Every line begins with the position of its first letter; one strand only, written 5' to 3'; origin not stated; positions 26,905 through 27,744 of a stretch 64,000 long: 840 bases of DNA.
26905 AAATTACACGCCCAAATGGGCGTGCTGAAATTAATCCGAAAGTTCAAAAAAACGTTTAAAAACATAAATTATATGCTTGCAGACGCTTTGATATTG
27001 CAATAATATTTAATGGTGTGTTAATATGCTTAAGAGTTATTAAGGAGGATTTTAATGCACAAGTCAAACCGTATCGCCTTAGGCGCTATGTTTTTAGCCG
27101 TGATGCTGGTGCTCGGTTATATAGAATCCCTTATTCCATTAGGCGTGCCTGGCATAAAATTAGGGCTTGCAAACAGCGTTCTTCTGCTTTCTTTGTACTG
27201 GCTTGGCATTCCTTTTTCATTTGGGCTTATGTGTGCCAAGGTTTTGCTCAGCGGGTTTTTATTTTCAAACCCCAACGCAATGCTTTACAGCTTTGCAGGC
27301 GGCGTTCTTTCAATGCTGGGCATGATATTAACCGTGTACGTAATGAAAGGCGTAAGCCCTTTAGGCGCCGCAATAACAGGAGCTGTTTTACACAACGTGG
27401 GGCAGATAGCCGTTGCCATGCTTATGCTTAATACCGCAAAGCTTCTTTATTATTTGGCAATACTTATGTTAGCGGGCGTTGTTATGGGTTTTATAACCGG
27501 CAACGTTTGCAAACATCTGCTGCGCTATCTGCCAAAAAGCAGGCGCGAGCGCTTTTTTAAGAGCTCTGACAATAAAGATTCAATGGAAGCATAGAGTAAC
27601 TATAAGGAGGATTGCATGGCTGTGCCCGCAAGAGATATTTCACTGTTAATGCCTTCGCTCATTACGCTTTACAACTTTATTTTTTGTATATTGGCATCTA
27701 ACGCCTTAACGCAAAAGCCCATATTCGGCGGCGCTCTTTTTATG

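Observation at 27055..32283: Five-gene, translationally coupled envelope-modification cluster with GtrA-like and GT-C-like proteins but an acyltransferase fusion where the polyprenyl-phosphate glycosyltransferase would be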

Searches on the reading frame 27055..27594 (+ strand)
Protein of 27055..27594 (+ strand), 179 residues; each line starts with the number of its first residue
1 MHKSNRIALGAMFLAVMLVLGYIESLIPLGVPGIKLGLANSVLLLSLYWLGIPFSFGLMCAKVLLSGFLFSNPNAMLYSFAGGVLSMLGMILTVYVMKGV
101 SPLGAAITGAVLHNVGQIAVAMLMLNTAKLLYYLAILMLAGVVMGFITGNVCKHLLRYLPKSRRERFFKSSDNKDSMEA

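Call 3: search_protein_families(library=pfam, proteins=[window:27055-27594:+], max_evalue=0.1)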
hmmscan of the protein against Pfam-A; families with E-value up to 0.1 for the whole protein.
window:27055-27594:+ (179 aa): 1 family
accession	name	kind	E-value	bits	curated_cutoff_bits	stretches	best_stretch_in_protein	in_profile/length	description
PF07456.16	Hpre_diP_synt_I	-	5e-32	111.4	30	1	14-154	2-146/147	Heptaprenyl diphosphate synthase component I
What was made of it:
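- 27055..27594 (+): Gx-family membrane protein (PF07456), 179 aa. It is a lineage-specific passenger of the operon, not part of the conserved module. PF07456 hit with E 5e-32 (call 3).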

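Call 4: search_protein_families(library=ncbifam, proteins=[window:27055-27594:+], max_evalue=0.1)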
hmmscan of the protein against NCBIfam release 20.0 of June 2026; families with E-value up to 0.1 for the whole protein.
window:27055-27594:+ (179 aa): 1 family
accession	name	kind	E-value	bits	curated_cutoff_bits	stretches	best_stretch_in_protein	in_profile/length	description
NF046054.1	memb_MPN527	equivalog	0.0081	16.2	80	1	5-103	3-100/211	MPN527 family putative ECF transporter permease subunit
